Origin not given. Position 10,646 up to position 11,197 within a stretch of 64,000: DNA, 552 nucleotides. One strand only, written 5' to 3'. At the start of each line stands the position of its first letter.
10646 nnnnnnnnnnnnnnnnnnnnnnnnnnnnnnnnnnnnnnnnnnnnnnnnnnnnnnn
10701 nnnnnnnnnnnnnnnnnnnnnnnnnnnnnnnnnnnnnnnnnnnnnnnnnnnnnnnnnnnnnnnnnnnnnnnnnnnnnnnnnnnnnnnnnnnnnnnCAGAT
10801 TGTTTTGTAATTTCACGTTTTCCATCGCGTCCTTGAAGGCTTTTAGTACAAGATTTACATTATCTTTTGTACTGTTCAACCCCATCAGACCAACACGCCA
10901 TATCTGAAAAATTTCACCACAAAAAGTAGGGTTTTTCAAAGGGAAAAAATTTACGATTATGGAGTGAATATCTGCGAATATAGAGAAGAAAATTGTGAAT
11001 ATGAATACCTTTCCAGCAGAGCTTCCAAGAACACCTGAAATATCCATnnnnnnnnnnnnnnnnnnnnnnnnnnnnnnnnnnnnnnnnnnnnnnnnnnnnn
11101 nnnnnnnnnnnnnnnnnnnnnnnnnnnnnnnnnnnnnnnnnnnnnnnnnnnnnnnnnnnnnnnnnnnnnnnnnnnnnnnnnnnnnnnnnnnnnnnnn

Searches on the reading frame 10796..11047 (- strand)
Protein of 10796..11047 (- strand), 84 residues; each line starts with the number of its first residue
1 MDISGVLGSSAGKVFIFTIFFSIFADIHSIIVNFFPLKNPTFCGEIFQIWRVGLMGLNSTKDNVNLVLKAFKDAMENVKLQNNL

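Call 45: search_solved_structures(query=window:10796-11047:-, max_evalue=1, show_alignments=1)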
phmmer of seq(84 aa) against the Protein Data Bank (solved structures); distinct sequences matched with E-value up to 1: 21.
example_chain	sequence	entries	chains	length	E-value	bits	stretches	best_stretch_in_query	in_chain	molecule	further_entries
2huf_A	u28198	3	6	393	0.017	19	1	47-79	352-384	Alanine glyoxylate aminotransferase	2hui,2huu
1vjo_A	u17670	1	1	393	0.034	18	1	47-73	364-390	alanine--glyoxylate aminotransferase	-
5ofy_A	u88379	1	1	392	0.047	17.6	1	25-77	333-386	Serine--pyruvate aminotransferase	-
1j04_A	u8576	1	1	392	0.047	17.6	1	25-77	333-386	alanine--glyoxylate aminotransferase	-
1h0c_A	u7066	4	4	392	0.047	17.6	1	25-77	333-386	SERINE--GLYOXYLATE AMINOTRANSFERASE | Serine--pyruvate aminotransferase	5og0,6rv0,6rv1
4i8a_A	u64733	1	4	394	0.047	17.6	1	25-77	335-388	Serine-pyruvate aminotransferase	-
3r9a_A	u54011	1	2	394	0.047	17.5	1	25-77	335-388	Serine--pyruvate aminotransferase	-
5f9s_A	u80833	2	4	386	0.048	17.5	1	25-77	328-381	Serine--pyruvate aminotransferase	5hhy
3kgw_A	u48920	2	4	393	0.049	17.5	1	25-77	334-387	Alanine-glyoxylate aminotransferase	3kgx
5luc_A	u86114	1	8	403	0.049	17.5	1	25-77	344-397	Serine--pyruvate aminotransferase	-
4kyo_A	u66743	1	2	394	0.051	17.5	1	25-77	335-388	Serine-pyruvate aminotransferase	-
4kxk_A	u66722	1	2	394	0.053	17.4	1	25-77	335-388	Serine--pyruvate aminotransferase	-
7ns7_A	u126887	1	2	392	0.077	16.9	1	26-77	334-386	L-alanine:glyoxylate aminotransferase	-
4cbs_A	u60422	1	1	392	0.08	16.8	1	26-77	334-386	SERINE--PYRUVATE AMINOTRANSFERASE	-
4cbr_A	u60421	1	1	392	0.08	16.8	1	26-77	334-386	SERINE--PYRUVATE AMINOTRANSFERASE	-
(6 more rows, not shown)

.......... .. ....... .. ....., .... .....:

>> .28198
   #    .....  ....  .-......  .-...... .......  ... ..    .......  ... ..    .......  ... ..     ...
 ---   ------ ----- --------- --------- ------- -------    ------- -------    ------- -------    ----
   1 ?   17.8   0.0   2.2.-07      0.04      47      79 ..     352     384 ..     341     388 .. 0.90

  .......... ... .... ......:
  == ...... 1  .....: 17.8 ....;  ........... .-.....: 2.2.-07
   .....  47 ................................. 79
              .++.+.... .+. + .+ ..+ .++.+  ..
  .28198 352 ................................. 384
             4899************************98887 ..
